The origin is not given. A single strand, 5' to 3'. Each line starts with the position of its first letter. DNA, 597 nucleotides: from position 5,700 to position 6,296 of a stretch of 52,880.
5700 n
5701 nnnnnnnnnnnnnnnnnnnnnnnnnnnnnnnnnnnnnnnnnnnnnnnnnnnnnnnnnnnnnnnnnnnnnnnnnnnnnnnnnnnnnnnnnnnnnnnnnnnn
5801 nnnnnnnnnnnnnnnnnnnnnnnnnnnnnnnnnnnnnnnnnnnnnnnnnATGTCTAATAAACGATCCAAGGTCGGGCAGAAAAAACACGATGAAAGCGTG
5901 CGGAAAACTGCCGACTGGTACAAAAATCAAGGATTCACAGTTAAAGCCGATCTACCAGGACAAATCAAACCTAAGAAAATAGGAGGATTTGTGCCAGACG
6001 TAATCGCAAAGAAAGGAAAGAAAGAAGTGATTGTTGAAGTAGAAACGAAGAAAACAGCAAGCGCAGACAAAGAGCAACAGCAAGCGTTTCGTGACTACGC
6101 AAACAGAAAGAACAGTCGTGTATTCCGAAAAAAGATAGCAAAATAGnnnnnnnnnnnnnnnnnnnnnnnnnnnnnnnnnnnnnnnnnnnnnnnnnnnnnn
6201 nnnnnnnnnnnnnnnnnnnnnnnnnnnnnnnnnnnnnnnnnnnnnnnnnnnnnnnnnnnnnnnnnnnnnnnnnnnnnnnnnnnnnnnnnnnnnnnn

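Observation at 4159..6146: LexA-type repressor encoded inside the island, divergent from an unknown 305-aa protein and a mini PD-(D/E)xK nuclease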

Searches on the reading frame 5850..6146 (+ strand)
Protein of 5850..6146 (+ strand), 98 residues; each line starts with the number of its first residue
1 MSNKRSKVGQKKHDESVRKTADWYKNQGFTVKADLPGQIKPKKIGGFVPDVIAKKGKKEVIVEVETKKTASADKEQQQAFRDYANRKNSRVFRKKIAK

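Call 3: search_protein_families(library=pfam, proteins=[window:5850-6146:+], max_evalue=0.01)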
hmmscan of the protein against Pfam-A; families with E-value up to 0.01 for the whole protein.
window:5850-6146:+ (98 aa): 1 family
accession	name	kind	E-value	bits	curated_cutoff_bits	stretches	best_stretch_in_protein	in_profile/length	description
PF18743.7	AHJR-like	-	4.9e-09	36.2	26.1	1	11-78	7-74/123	REase_AHJR-like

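Call 8: search_protein_families(library=padloc, proteins=[window:5850-6146:+], max_evalue=0.1)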
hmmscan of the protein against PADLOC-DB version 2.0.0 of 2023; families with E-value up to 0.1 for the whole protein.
window:5850-6146:+ (98 aa): 1 family
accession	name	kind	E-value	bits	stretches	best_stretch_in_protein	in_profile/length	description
PDLC00944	Cas4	-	0.0062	14.7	1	9-79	35-104/177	Cas4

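Call 9: search_protein_families(library=ncbifam, proteins=[window:5850-6146:+], max_evalue=0.1)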
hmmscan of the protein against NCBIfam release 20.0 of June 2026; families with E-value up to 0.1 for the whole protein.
window:5850-6146:+ (98 aa): 2 families
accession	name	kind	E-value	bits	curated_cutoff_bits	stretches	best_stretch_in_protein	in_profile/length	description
NF011268.0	PRK14675.1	equivalog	0.023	14.7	180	1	50-90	44-83/127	hypothetical protein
NF009154.0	PRK12497.3-3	equivalog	0.028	14.4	109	0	50-76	44-70/123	YraN family protein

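Call 10: search_protein_families(library=phrogs, proteins=[window:5850-6146:+], max_evalue=0.1)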
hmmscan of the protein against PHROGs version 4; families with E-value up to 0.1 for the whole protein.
window:5850-6146:+ (98 aa): 2 families
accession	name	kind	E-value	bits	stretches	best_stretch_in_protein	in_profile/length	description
phrog_6909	-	unknown function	0.015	16.2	1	2-69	57-126/190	-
phrog_7263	-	unknown function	0.058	14.4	1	3-30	17-44/77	-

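Call 62: find_homologous_proteins(query=window:5850-6146:+, max_evalue=0.001)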
Query window:5850-6146:+ (98 aa): 28 proteins with E <= 0.001 among 28 candidates.
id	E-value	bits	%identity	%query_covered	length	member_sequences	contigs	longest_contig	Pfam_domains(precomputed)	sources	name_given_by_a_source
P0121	5.2e-55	201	100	100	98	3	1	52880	PF18743.8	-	-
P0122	1.0e-43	165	78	98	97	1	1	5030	PF18743.8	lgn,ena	-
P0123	7.8e-43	162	80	96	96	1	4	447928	PF18743.8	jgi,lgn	jgi:hypothetical protein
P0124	4.8e-41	157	78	95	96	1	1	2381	PF18743.8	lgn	-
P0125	2.2e-39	151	72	95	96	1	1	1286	PF18743.8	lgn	-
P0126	7.9e-38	146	71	95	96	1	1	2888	PF18743.8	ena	-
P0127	4.7e-35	137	66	96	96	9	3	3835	PF18743.8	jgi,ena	-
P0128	2.6e-32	129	65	98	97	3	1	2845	PF18743.8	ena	-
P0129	5.3e-32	128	66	96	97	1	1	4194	PF18743.8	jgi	jgi:hypothetical protein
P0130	5.4e-31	124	66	95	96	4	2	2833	-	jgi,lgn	-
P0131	6.8e-31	124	63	96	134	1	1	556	PF18743.8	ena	-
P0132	7.4e-31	124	62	95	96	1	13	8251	PF18743.8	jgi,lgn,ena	-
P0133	1.7e-29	120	65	93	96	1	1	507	-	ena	-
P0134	3.5e-28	115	65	87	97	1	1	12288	PF18743.8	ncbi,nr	ncbi:hypothetical protein L6261_03610 [Candidatus Parcubacteria bacterium]|nr:hypothetical protein [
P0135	1.2e-27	114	69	80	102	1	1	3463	PF18743.8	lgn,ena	-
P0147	1.1e-13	69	45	94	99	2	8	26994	-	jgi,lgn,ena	jgi:hypothetical protein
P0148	1.3e-12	66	41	97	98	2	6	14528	PF18743.8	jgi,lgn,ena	jgi:hypothetical protein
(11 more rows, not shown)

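Call 63: find_encoding_contigs(protein=P0134, flank=5000, max_places=2)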
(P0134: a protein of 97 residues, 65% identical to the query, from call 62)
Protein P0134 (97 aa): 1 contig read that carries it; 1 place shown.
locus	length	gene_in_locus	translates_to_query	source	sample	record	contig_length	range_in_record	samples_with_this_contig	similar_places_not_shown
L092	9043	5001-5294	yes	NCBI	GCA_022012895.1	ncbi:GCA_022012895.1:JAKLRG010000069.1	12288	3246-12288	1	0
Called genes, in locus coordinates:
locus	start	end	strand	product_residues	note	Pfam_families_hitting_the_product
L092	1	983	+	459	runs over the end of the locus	PF09665:RE_Alw26IDE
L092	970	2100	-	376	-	PF00145:DNA_methylase, PF09445:Methyltransf_15 (weak)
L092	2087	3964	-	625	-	PF07669:Eco57I, PF12950:TaqI_C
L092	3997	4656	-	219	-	PF01726:LexA_DNA_bind, PF00717:Peptidase_S24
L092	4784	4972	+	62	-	-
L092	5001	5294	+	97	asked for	PF18743:AHJR-like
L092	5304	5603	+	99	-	PF13412:HTH_24 (weak), PF04703:FaeA (weak), PF08220:HTH_DeoR (weak)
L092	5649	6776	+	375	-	PF13304:AAA_21, PF13175:AAA_15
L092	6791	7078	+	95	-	-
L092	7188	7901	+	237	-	-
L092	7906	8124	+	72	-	-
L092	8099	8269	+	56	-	-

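Call 64: find_encoding_contigs(protein=P0132, flank=5000, max_places=3)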
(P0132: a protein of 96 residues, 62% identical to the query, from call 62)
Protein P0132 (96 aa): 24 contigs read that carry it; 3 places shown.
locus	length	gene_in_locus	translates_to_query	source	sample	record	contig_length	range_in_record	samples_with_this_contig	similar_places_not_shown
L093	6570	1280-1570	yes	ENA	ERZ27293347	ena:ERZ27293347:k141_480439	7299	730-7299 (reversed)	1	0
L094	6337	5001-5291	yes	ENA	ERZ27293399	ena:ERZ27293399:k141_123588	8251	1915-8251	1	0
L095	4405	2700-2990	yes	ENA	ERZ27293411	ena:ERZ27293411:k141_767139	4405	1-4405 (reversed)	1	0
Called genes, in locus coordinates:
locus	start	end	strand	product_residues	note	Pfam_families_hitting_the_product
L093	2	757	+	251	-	?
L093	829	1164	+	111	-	PF03819:MazG, PF12643:MazG-like (faint)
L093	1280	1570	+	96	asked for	PF18743:AHJR-like (weak)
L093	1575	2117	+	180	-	PF18728:HEPN_AbiV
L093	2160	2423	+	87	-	-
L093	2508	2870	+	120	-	PF01243:PNPOx_N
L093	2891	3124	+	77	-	PF12675:DUF3795 (weak)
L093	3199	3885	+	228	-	PF13365:Trypsin_2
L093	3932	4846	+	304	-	-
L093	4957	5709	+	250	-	PF04480:DUF559 (weak), PF18741:MTES_1575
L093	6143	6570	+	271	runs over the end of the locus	-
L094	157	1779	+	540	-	PF06418:CTP_synth_N, PF00117:GATase, PF07722:Peptidase_C26 (weak)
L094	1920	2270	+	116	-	-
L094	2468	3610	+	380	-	PF07669:Eco57I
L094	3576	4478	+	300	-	PF06300:Tsp45I (weak)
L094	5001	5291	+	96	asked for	PF18743:AHJR-like (weak)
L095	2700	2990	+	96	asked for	PF18743:AHJR-like (weak)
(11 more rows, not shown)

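Call 65: find_encoding_contigs(protein=P0147, flank=5000, max_places=3)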
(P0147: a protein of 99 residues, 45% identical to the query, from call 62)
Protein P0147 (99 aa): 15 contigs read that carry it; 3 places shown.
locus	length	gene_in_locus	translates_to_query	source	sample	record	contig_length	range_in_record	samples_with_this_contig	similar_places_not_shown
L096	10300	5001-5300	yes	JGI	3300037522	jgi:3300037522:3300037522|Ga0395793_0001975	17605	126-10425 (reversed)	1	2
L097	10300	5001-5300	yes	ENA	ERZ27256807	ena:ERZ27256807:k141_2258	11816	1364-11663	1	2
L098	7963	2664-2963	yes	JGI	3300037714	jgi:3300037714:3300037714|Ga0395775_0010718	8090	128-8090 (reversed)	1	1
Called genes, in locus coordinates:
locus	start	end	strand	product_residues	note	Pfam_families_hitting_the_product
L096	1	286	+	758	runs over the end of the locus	PF20454:GpA_nuclease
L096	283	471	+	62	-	PF22811:Zn_ribbon_NrdR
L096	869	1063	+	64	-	-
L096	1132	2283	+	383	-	PF05136:Phage_portal_2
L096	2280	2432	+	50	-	-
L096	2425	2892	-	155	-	-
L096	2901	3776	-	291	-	PF13240:Zn_Ribbon_1 (weak)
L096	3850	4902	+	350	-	PF10124:Mu-like_gpT (faint), PF25209:Phage_capsid_4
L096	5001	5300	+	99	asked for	-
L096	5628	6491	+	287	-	PF01555:N6_N4_Mtase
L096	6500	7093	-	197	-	PF09569:RE_ScaI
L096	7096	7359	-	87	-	PF13560:HTH_31, PF01381:HTH_3, PF13443:HTH_26 (weak)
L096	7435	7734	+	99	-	-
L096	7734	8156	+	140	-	-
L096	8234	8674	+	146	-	-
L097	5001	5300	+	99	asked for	-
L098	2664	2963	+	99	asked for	-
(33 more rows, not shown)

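Call 66: find_encoding_contigs(protein=P0148, flank=5000, max_places=3)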
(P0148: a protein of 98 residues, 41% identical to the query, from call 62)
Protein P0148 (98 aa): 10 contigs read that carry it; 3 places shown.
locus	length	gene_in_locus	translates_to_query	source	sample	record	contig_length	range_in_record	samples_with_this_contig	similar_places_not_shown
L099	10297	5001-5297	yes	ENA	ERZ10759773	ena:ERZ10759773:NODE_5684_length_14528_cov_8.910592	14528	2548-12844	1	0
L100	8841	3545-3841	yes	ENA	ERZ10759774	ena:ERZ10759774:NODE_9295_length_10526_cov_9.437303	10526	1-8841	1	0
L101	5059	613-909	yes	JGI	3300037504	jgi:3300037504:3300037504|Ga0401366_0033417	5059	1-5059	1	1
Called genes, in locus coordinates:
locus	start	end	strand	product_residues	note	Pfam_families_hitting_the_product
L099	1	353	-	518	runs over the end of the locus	PF02219:MTHFR, PF12225:DUF5981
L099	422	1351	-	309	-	PF00291:PALP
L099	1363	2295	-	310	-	PF00132:Hexapep (faint)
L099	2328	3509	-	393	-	PF00266:Aminotran_5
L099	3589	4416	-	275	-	PF01592:NifU_N, PF04324:Fer2_BFD, PF01106:NifU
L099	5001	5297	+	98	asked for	PF18743:AHJR-like (weak)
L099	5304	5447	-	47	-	-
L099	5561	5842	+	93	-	PF04014:MazE_antitoxin (weak)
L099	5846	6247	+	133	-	PF01850:PIN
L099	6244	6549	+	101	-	-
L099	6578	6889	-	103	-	-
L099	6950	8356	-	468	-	PF00989:PAS, PF13188:PAS_8, PF13426:PAS_9, PF00158:Sigma54_activat, PF14532:Sigma54_activ_2, PF07728:AAA_5, PF25601:AAA_lid_14, PF02954:HTH_8, +3 more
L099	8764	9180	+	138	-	PF02579:Nitro_FeMo-Co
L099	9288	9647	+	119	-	PF02635:DsrE, PF13686:DrsE_2 (faint)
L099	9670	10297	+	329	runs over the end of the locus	PF13484:Fer4_16 (faint), PF12837:Fer4_6 (faint), PF25160:LdpA_Fe-S-bd (faint), PF00037:Fer4 (weak), PF13237:Fer4_10 (weak), PF14697:Fer4_21, PF12838:Fer4_7, PF13187:Fer4_9 (weak)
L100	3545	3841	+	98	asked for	PF18743:AHJR-like (weak)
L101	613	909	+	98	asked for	PF18743:AHJR-like (weak)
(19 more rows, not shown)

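Call 96: predict_structure(alignment_id=A5)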
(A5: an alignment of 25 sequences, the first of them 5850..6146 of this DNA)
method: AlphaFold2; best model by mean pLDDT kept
length: 98 residues; sequences in the alignment: 25
mean_pLDDT: 88.1   pTM: 0.79
mean pLDDT of the five models: 88.1, 88.1, 88.1, 87.7, 87.3
residues with pLDDT >= 90: 67; 70-90: 19; 50-70: 10; < 50: 2
segments of 3 or more residues with pLDDT < 50: none
pLDDT, mean of each block of 10 residues (from residue 1): 62 91 96 93 94 97 82 84 95 87
secondary structure, 60 per line:
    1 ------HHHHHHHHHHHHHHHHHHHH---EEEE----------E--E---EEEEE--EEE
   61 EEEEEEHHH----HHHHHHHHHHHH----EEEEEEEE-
elements in order: H7-26 E30-33 E51-55 E58-66 H74-85 E90-97

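Call 102: fold_search(model_id=the predicted structure, library=pdb)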
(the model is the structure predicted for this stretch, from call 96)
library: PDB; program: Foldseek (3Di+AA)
matches with E <= 10: 552; with E <= 0.001: 0
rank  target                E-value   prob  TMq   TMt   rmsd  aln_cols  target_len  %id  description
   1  4tkd_C                1.8e-03  1.00  0.64  0.52   3.6        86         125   19  Sulfolobus solfataricus HJC mutants (released 2015-08-12)
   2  8ibz_C                2.0e-03  1.00  0.47  0.08   5.2       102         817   17  Structure of R2 with 5'ORF and 3'UTR (released 2023-09-20)
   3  8iby_C                3.0e-03  1.00  0.56  0.09   4.6       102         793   17  Structure of R2 with 5'ORF (released 2023-09-20)
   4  2eo0_A                3.4e-03  1.00  0.52  0.41   3.2        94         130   22  Crystal Structure of Holliday Junction Resolvase ST1444 (released 2007-10-02)
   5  8gh6_A                3.6e-03  1.00  0.58  0.08   4.3       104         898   18  Bombyx mori R2 retrotransposon initiating target-primed reverse transcription (released 2023-04-05)
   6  2eo0_B                3.6e-03  1.00  0.55  0.45   3.4        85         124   26  Crystal Structure of Holliday Junction Resolvase ST1444 (released 2007-10-02)
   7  9dou_A                6.1e-03  1.00  0.59  0.08   4.9       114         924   18  Taeniopygia guttata R2 retrotransposon (R2Tg) initiating target-primed reverse transcription (released 2025-05-21)
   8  9nl2_A                6.1e-03  1.00  0.52  0.06   5.1        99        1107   11  Structure of R2 retrotransposon protein from Platysternon megacephalum initiating target-primed reverse transcription (released 2025-06-18)
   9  2wcw_A                6.5e-03  1.00  0.51  0.41   5.1        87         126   18  1.6A resolution structure of Archaeoglobus fulgidus Hjc, a Holliday junction resolvase from an archaeal hyperthermophi (released 2009-03-24)
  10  9nl3_A                8.0e-03  1.00  0.55  0.07   4.9       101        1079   14  Structure of R2 retrotransposon protein from Taeniopygia guttata initiating target-primed reverse transcription (released 2025-06-18)
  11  4tkd_B                9.1e-03  1.00  0.54  0.46   3.9        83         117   18  Sulfolobus solfataricus HJC mutants (released 2015-08-12)
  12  2wiz_A                9.7e-03  0.99  0.50  0.41   5.0        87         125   21  Crystal structures of Holliday junction resolvases from Archaeoglobus fulgidus bound to DNA substrate (released 2009-05-26)
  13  1ob9                  1.2e-02  1.00  0.56  0.46   5.1        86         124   16  Holliday Junction Resolving Enzyme (released 2004-10-15)
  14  1gef_E                1.2e-02  0.99  0.50  0.44   4.4        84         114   19  Crystal structure of the archaeal holliday junction resolvase HJC (released 2001-03-21)
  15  2wiw_B                1.2e-02  0.99  0.48  0.39   5.2        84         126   19  Crystal structures of Holliday junction resolvases from Archaeoglobus fulgidus bound to DNA substrate (released 2009-05-26)
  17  4tkd_D                1.3e-02  1.00  0.58  0.50   4.1        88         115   17  Sulfolobus solfataricus HJC mutants (released 2015-08-12)
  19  1gef_B                1.4e-02  0.99  0.49  0.42   4.6        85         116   18  Crystal structure of the archaeal holliday junction resolvase HJC (released 2001-03-21)
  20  2wcw_C                1.4e-02  0.99  0.48  0.41   5.4        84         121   19  1.6A resolution structure of Archaeoglobus fulgidus Hjc, a Holliday junction resolvase from an archaeal hyperthermophi (released 2009-03-24)
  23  2wcw_D                1.6e-02  0.99  0.54  0.44   5.1        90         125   19  1.6A resolution structure of Archaeoglobus fulgidus Hjc, a Holliday junction resolvase from an archaeal hyperthermophi (released 2009-03-24)
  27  4tkd_A                2.0e-02  1.00  0.58  0.49   3.9        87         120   20  Sulfolobus solfataricus HJC mutants (released 2015-08-12)
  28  2wcw_B                2.0e-02  0.99  0.53  0.44   4.5        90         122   20  1.6A resolution structure of Archaeoglobus fulgidus Hjc, a Holliday junction resolvase from an archaeal hyperthermophi (released 2009-03-24)
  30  1gef_D                2.1e-02  0.99  0.56  0.51   3.9        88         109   22  Crystal structure of the archaeal holliday junction resolvase HJC (released 2001-03-21)
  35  1gef_A                3.6e-02  0.98  0.54  0.45   4.3        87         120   22  Crystal structure of the archaeal holliday junction resolvase HJC (released 2001-03-21)
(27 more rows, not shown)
